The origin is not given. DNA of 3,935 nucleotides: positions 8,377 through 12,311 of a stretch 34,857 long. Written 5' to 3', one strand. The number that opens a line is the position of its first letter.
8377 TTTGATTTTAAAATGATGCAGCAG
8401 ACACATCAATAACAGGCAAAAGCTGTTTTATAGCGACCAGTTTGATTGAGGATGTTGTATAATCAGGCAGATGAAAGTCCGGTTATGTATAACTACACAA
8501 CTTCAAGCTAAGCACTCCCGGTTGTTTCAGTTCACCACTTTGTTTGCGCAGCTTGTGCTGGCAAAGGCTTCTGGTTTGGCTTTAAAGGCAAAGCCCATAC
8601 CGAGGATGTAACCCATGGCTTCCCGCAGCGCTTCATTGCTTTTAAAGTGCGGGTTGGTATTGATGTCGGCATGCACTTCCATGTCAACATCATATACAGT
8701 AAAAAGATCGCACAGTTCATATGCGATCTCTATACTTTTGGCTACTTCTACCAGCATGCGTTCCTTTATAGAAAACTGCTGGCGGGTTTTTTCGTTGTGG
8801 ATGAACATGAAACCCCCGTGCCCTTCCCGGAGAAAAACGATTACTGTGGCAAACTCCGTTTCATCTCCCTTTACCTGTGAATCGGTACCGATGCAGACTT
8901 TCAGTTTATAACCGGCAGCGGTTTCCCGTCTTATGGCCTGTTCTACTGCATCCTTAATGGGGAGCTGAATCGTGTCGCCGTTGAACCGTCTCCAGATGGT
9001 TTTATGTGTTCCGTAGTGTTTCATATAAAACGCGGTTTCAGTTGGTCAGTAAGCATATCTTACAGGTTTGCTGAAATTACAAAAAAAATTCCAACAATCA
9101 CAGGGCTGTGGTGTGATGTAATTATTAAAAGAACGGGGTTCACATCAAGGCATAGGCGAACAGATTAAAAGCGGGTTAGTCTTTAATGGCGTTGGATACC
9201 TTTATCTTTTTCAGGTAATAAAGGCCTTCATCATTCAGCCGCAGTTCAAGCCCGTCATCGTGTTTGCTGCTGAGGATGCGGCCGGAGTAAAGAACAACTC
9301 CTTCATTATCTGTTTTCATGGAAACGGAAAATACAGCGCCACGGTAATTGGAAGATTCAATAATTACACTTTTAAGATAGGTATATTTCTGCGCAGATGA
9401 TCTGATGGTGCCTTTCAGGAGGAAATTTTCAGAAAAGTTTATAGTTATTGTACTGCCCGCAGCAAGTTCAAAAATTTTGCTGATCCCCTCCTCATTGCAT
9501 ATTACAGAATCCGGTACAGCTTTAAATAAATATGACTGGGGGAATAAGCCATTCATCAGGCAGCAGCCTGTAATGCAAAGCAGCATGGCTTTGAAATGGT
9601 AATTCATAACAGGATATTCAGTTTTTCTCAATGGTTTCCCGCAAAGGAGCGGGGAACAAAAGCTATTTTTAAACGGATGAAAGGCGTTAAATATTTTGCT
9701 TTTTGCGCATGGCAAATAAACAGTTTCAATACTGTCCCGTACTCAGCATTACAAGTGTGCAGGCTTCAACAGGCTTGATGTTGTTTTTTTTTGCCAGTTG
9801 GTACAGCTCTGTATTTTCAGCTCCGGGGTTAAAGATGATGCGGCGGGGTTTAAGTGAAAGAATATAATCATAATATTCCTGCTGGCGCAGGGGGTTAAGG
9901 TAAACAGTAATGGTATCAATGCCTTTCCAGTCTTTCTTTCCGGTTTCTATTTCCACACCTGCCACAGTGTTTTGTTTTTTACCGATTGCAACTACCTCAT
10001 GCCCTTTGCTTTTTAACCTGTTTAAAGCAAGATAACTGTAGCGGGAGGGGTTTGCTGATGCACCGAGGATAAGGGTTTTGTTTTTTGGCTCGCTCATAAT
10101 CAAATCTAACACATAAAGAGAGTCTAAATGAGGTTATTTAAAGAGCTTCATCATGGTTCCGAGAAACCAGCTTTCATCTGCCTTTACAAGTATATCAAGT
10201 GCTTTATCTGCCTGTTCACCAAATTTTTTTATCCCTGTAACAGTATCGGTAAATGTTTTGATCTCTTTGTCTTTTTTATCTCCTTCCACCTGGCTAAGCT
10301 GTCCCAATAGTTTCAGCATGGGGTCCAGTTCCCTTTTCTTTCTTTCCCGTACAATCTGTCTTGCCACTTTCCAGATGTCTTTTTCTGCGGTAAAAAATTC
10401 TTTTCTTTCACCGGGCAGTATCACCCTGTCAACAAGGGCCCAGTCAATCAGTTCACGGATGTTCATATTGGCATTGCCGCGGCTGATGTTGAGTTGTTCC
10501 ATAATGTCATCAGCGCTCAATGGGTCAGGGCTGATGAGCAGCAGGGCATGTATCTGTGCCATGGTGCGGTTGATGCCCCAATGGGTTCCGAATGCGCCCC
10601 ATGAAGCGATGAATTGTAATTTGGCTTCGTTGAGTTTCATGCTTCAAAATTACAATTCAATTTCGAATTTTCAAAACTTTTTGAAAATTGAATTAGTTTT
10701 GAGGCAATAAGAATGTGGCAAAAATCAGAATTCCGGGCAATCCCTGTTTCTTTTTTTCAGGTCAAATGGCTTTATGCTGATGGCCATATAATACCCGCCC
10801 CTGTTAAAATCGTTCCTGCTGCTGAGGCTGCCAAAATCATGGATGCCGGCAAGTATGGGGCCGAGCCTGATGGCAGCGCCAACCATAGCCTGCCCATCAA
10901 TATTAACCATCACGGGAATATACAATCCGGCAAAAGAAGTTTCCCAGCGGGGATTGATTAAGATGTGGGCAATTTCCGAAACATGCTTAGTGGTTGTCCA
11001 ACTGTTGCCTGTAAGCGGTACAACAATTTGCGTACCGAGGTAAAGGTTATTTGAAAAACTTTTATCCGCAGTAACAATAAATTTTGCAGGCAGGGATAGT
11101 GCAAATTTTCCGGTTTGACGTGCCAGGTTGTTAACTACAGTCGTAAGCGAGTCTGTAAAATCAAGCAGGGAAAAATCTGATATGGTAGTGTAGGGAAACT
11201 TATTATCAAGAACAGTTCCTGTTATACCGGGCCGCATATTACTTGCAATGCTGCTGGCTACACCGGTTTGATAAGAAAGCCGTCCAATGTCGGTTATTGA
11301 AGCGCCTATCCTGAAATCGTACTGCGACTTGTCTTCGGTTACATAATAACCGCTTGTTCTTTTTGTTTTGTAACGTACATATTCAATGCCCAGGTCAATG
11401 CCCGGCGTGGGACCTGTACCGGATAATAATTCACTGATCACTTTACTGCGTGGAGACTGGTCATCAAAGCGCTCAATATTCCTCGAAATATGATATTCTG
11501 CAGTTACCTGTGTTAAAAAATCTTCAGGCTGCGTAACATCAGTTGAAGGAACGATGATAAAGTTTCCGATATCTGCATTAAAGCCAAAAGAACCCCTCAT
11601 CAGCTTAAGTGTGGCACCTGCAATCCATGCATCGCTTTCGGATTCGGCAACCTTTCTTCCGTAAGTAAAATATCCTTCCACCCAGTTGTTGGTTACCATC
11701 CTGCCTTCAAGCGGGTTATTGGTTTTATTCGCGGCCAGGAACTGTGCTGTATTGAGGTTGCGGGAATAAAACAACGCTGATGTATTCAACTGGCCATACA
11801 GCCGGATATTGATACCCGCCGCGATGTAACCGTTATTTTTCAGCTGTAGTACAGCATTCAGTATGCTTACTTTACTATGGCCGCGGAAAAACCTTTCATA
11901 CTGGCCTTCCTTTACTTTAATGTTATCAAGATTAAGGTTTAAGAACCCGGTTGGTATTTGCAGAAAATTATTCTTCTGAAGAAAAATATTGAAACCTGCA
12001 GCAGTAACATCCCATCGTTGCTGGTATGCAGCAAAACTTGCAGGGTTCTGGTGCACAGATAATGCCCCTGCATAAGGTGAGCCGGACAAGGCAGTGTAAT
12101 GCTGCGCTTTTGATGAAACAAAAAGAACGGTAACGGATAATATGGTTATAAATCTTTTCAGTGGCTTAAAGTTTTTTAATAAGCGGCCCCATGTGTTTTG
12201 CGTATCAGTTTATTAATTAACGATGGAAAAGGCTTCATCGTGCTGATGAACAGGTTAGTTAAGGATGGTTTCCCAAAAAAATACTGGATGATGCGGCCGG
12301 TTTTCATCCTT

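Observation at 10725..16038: Compact operon of UbiA prenyltransferase, type III PKS, SAM methyltransferase and FAD oxidoreductase, followed 15 nt later by an outer-membrane protein gene: a candidate prenylated phenolic-lipid (meroterpenoid) pathway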

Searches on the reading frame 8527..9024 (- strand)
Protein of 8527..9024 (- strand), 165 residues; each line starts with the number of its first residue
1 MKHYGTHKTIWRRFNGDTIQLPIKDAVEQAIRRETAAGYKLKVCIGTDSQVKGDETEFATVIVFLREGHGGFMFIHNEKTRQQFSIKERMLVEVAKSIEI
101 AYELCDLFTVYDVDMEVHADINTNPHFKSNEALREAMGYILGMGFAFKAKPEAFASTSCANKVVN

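Call 3: search_protein_families(library=pfam, proteins=[window:8527-9024:-], max_evalue=0.01)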
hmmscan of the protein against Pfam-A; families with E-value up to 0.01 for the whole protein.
window:8527-9024:- (165 aa): 1 family
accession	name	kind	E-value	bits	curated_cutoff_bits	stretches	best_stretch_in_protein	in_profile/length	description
PF04308.18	RNaseH_like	-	1.4e-37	129.2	25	1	26-163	5-143/145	Ribonuclease H-like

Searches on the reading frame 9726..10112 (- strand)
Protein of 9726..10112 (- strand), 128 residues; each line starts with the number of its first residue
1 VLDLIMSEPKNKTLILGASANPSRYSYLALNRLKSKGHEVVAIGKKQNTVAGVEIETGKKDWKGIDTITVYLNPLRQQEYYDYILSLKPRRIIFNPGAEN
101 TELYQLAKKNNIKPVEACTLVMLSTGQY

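Call 3: search_protein_families(library=pfam, proteins=[window:9726-10112:-], max_evalue=0.01)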
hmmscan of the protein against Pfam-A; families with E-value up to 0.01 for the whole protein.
window:9726-10112:- (128 aa): 2 families
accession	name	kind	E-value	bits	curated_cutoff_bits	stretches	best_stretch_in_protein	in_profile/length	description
PF13380.12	CoA_binding_2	-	8e-24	84.8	22.8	1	12-123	2-115/116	CoA binding domain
PF03848.20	TehB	-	0.00033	20.6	20.4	1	33-86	48-101/193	Tellurite resistance protein TehB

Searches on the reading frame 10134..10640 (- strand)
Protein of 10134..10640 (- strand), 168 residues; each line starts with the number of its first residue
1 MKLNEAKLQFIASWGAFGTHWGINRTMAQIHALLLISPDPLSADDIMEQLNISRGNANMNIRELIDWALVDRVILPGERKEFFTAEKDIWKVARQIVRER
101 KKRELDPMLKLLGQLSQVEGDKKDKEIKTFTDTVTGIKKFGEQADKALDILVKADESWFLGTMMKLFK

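Call 3: search_protein_families(library=pfam, proteins=[window:10134-10640:-], max_evalue=0.01)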
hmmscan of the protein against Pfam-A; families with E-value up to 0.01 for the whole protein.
window:10134-10640:- (168 aa): 4 families
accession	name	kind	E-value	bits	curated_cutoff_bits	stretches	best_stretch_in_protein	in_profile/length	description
PF12802.13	MarR_2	-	2.9e-07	31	27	1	22-79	2-59/61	MarR family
PF12840.13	HTH_20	-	0.00039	20.8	27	1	35-70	13-48/51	Helix-turn-helix domain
PF08279.18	HTH_11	-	0.0004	20.6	25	1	28-57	3-32/55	HTH domain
PF01978.25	TrmB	-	0.0068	16.7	25.6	0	22-73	5-55/68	Sugar-specific transcriptional regulator TrmB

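Call 5: search_protein_families(library=ncbifam, proteins=[window:10134-10640:-], max_evalue=0.001)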
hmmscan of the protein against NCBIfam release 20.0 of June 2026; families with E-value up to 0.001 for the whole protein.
window:10134-10640:- (168 aa): 3 families
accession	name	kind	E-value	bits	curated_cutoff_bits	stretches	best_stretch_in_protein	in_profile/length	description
NF047500.1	choline_R_CudC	equivalog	2.6e-12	46.9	218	1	2-111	3-111/171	choline uptake/conversion transcriptional regulator CudC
NF053606.1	Sta1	subfamily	6.7e-06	26.1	80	1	20-73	15-67/100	Sta1 family transcriptional regulator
NF040939.2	trans_reg_lrs14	equivalog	0.0003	20.8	90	1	20-75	16-71/103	Lrs14 family HTH-type transcriptional regulator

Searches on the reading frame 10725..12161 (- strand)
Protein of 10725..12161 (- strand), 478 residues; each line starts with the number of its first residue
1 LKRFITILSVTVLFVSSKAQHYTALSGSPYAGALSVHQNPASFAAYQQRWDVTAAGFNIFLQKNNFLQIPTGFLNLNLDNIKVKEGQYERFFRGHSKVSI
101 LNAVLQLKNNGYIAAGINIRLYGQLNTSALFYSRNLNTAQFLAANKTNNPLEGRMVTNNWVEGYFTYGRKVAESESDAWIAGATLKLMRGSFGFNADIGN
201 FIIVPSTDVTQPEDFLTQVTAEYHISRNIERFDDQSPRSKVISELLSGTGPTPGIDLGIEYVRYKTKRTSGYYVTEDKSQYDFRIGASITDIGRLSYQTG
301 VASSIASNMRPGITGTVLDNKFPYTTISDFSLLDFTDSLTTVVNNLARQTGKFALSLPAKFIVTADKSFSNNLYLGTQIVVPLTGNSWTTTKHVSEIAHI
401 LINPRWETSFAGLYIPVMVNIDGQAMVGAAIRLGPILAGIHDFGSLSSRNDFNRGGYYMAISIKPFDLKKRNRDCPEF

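Call 3: search_protein_families(library=pfam, proteins=[window:10725-12089:-], max_evalue=0.01)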
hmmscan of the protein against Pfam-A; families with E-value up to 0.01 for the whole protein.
window:10725-12089:- (454 aa): 1 family
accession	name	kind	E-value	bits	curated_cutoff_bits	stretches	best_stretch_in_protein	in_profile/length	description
PF18990.6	DUF5723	-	2e-20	74.2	26.8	1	59-411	52-366/376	Family of unknown function (DUF5723)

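Call 5: search_protein_families(library=ncbifam, proteins=[window:10725-12161:-], max_evalue=0.001)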
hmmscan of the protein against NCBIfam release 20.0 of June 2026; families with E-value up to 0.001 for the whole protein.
window:10725-12161:- (478 aa): 0 families

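Call 36: find_homologous_proteins(query=window:10725-12161:-, max_evalue=0.00001)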
Query window:10725-12161:- (478 aa): 10 proteins with E <= 0.00001 among 8000 candidates.
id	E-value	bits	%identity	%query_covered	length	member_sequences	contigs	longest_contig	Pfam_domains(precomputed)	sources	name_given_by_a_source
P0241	1.3e-294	995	96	95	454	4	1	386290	PF18990.7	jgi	jgi:hypothetical protein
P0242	9.4e-64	234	33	99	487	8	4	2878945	-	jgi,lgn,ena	-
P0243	2.0e-34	138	28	98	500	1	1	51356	PF18990.7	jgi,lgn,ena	-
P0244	2.3e-14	71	24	98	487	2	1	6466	PF18990.7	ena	-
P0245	6.4e-10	57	25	59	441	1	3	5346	PF18990.7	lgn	-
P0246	7.5e-10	57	25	59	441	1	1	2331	PF18990.7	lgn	-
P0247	1.1e-9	56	25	59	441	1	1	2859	PF18990.7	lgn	-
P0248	1.1e-8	53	23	99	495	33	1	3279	PF18990.7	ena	-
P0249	2.0e-8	52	25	59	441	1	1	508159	PF18990.7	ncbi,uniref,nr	ncbi:DUF5723 family protein [Neotamlana sedimentorum]|uniref:DUF5723 family protein n=1 Tax=Neotamla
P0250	3.8e-8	51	21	88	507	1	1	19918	PF18990.7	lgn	-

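Call 38: find_encoding_contigs(protein=P0241, flank=10000, max_places=2)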
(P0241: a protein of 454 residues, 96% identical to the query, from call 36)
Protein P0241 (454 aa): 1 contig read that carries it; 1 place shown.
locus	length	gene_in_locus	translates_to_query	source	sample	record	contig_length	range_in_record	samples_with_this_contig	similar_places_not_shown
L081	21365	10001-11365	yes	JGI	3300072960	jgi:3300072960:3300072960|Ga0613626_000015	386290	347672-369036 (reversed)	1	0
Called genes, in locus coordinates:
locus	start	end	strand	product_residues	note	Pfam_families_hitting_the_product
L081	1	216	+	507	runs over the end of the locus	PF01145:Band_7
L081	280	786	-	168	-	-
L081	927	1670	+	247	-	PF00535:Glycos_transf_2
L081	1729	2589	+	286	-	PF13640:2OG-FeII_Oxy_3, PF13661:2OG-FeII_Oxy_4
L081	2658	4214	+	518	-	PF00916:Sulfate_transp, PF16983:MFS_MOT1 (faint)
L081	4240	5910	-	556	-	PF13231:PMT_2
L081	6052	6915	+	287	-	PF01040:UbiA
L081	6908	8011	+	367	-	PF00195:Chal_sti_synt_N, PF08392:FAE1_CUT1_RppA, PF08545:ACP_syn_III, PF02797:Chal_sti_synt_C, PF08541:ACP_syn_III_C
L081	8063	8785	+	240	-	PF13489:Methyltransf_23 (weak), PF08241:Methyltransf_11, PF08242:Methyltransf_12 (weak), PF13649:Methyltransf_25, PF13847:Methyltransf_31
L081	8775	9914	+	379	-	PF00070:Pyr_redox (faint), PF00890:FAD_binding_2 (weak), PF01266:DAO, PF01494:FAD_binding_3 (weak), PF03486:HI0933_like (faint), PF07992:Pyr_redox_2 (weak), PF13450:NAD_binding_8 (weak), PF13738:Pyr_redox_3 (faint)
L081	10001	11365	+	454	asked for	PF18990:DUF5723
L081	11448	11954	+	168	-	PF12802:MarR_2 (weak)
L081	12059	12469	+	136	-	-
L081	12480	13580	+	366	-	PF01370:Epimerase, PF16363:GDP_Man_Dehyd (faint), PF08338:DUF1731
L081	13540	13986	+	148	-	PF13380:CoA_binding_2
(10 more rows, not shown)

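Call 64: predict_structure(alignment_id=A3)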
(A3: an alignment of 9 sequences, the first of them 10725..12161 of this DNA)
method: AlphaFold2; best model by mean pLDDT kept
length: 478 residues; sequences in the alignment: 9
mean_pLDDT: 63.4   pTM: 0.66
mean pLDDT of the five models: 63.4, 61.4, 58.5, 58.3, 58.1
residues with pLDDT >= 90: 54; 70-90: 156; 50-70: 97; < 50: 171
segments of 3 or more residues with pLDDT < 50: 1-21, 65-88, 130-137, 204-219, 229-236, 238-248, 268-278, 302-350, 385-391, 467-478
pLDDT, mean of each block of 10 residues (from residue 1): 37 30 70 82 73 71 51 35 40 73 81 87 66 47 50 68 91 88 89 63 46 44 55 44 45 89 71 47 91 73 44 36 44 45 40 71 90 89 52 65 87 87 78 85 60 72 58 39
secondary structure, 60 per line:
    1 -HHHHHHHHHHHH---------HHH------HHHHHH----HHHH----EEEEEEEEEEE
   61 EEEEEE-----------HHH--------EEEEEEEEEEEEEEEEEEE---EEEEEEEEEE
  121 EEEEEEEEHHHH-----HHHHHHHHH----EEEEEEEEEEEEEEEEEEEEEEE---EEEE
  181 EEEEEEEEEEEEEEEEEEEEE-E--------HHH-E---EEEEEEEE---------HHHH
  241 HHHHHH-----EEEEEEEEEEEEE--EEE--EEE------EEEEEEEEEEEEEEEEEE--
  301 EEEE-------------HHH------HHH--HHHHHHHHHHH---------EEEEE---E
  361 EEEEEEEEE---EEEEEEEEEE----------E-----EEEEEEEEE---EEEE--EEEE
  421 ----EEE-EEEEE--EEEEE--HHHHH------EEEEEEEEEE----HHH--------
elements in order: H2-13 H32-37 H42-45 E50-66 E89-107 E111-128 H129-132 H138-146 E151-173 E177-201 E220-227 H237-246 E252-264 E267-269 E272-274 E281-298 E301-304 H332-342 E352-356 E360-369 E373-382 E399-407 E411-414 E417-420 E425-427 E429-433 E436-440 H443-447 E454-463

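Call 70: fold_search(model_id=the predicted structure, library=pdb)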
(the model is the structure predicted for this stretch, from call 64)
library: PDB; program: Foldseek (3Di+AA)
matches with E <= 10: 821; with E <= 0.001: 38
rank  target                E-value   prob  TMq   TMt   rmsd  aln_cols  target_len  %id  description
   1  3dwo                  7.8e-06  1.00  0.42  0.45  12.0       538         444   12  Crystal structure of a Pseudomonas aeruginosa FadL homologue (released 2008-12-16)
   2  9n2d_B                9.2e-06  1.00  0.36  0.42   9.9       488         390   12  Cryo-EM structure of an extended F. johnsoniae BAM complex, composite map (released 2025-07-09)
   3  3bry_A                1.2e-05  1.00  0.40  0.48  10.1       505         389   10  Crystal structure of the Ralstonia pickettii toluene transporter TbuX (released 2008-06-10)
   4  2hdf                  2.3e-05  0.85  0.18  0.15  23.9       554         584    8  Crystal structure of the Colicin I receptor Cir from E.coli (released 2007-05-08)
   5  8gl6_F                2.7e-05  1.00  0.25  0.31  21.2       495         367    8  The Type 9 Secretion System in vitro assembled, RemA-CTD substrate bound complex (released 2024-01-31)
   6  6z38                  3.0e-05  1.00  0.41  0.46  10.1       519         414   10  TodX deltaS2S3 mutant monoaromatic hydrocarbon channel (released 2020-11-04)
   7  1t1l_A                5.7e-05  1.00  0.39  0.43  12.2       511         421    8  Crystal structure of the long-chain fatty acid transporter FadL (released 2004-06-15)
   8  7acg                  7.5e-05  0.95  0.23  0.23  20.3       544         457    8  In meso structure of the alginate exporter, AlgE, from Pseudomonas aeruginosa in 9.8 monoacylglycerol (released 2020-12-16)
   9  6h3i_F                8.4e-05  1.00  0.36  0.48  12.0       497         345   11  Structural snapshots of the Type 9 protein translocon (released 2018-11-07)
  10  2r4l_B                8.8e-05  0.99  0.28  0.31  15.7       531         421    9  Crystal structure of the long-chain fatty acid transporter FadL mutant P34A (released 2008-09-16)
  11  5fp2_B                9.8e-05  0.60  0.16  0.15  23.5       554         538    9  Crystal structure of the siderophore receptor PirA from Pseudomonas aeruginosa (released 2015-12-09)
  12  4xnl                  1.1e-04  0.94  0.23  0.25  20.7       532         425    8  X-ray structure of AlgE2 (released 2015-06-03)
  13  3pgs_A                1.2e-04  1.00  0.41  0.45  11.0       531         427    9  Phe3Gly mutant of EcFadL (released 2011-05-25)
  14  9hjm_F                1.4e-04  1.00  0.37  0.43   9.2       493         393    7  Porphyromonas gingivalis BAM complex (released 2025-11-19)
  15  2r4p_A                1.4e-04  0.99  0.29  0.32  15.4       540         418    9  Crystal structure of the long-chain fatty acid transporter FadL mutant G212E (released 2008-09-16)
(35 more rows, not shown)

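Call 80: find_encoding_contigs(protein=P0242, flank=7000, max_places=2)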
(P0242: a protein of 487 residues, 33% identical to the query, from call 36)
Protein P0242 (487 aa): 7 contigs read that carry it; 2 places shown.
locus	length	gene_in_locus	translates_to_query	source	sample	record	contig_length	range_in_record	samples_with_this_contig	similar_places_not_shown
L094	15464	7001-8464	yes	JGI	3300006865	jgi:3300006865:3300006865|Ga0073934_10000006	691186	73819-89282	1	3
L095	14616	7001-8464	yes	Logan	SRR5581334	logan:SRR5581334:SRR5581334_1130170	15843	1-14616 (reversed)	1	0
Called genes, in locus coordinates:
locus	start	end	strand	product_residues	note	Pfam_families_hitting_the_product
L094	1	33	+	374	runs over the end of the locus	PF02684:LpxB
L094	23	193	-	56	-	PF20498:DUF6728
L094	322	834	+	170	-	-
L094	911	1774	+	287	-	PF01040:UbiA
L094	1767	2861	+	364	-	PF00195:Chal_sti_synt_N, PF08392:FAE1_CUT1_RppA (weak), PF08545:ACP_syn_III (weak), PF02797:Chal_sti_synt_C, PF08541:ACP_syn_III_C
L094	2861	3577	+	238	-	PF13649:Methyltransf_25, PF13847:Methyltransf_31, PF08241:Methyltransf_11 (weak)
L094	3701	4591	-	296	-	PF28045:HAEPLYID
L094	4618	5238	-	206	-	PF00484:Pro_CA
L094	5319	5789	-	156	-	-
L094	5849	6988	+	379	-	PF00890:FAD_binding_2 (faint), PF01266:DAO (faint), PF01494:FAD_binding_3 (faint), PF05834:Lycopene_cycl (faint), PF07992:Pyr_redox_2 (faint), PF12831:FAD_oxidored (faint), PF13738:Pyr_redox_3 (faint)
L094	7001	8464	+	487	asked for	-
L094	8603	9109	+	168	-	PF12802:MarR_2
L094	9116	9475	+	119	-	-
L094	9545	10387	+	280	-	PF04134:DCC1-like (weak)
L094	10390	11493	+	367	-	PF01370:Epimerase, PF16363:GDP_Man_Dehyd (faint), PF08338:DUF1731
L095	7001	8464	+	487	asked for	-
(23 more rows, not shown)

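Call 81: find_encoding_contigs(protein=P0249, flank=7000, max_places=2)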
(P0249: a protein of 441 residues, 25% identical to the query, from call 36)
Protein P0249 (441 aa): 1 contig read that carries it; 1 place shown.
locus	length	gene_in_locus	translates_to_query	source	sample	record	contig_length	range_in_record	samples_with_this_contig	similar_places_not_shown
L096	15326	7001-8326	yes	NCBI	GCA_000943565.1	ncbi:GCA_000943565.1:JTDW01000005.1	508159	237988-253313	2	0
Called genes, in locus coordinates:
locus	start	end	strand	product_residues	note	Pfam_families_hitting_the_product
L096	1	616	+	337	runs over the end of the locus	PF13365:Trypsin_2 (weak)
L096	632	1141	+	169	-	-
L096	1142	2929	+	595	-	PF07719:TPR_2 (faint), PF13424:TPR_12 (faint), PF07730:HisKA_3 (weak), PF13581:HATPase_c_2 (faint), PF02518:HATPase_c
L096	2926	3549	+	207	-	PF00072:Response_reg, PF00196:GerE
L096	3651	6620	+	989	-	PF00560:LRR_1 (faint), PF13855:LRR_8 (faint), PF23598:LRR_14, PF12799:LRR_4 (weak), PF13927:Ig_3 (faint), PF23598:LRR_14, PF13895:Ig_2 (weak), PF18962:Por_Secre_tail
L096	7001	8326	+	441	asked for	PF18990:DUF5723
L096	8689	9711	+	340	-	PF03364:Polyketide_cyc (weak), PF06445:GyrI-like, PF14526:Cass2 (weak)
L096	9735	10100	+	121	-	PF02537:CRCB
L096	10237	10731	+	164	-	PF04542:Sigma70_r2, PF08281:Sigma70_r4_2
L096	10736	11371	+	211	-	-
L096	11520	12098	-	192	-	PF00849:PseudoU_synth_2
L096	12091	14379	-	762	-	PF01751:Toprim, PF01131:Topoisom_bac, PF13342:Toprim_Crpt (weak)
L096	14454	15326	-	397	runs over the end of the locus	PF04235:DUF418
